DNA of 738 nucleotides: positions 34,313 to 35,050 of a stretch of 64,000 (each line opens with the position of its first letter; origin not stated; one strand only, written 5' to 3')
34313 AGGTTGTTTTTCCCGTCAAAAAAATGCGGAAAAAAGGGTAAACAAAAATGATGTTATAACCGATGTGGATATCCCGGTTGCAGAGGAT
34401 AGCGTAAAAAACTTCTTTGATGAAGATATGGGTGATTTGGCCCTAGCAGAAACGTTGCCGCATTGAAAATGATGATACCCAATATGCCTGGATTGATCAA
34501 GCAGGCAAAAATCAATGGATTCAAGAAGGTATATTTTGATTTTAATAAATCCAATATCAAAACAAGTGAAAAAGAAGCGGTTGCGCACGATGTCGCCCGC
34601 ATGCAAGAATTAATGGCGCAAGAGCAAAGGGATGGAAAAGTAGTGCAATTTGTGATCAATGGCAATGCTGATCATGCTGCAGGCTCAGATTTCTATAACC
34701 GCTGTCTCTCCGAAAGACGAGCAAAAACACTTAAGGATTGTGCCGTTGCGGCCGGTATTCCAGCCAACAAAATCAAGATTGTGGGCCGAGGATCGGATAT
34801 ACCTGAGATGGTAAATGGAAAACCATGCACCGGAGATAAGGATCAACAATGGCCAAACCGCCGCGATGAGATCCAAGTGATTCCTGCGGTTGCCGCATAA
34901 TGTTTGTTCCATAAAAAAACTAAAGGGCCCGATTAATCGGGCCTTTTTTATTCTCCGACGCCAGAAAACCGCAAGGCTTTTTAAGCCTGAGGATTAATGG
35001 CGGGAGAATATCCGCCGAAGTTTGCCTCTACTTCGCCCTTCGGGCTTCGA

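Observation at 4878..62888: Near-invariant Met (mostly Met-Glu/Gln/Asn) at the predicted signal-peptide cleavage site of ~28 unrelated secreted proteins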

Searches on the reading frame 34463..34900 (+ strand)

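Call 62: search_protein_families(library=pfam, proteins=[window:34463-34900:+], max_evalue=0.01)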
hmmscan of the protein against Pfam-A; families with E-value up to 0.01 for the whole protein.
window:34463-34900:+ (145 aa): 1 family
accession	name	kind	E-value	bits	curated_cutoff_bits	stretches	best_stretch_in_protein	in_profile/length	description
PF00691.25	OmpA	-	8.5e-11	42.5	27.2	1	24-114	1-84/98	OmpA family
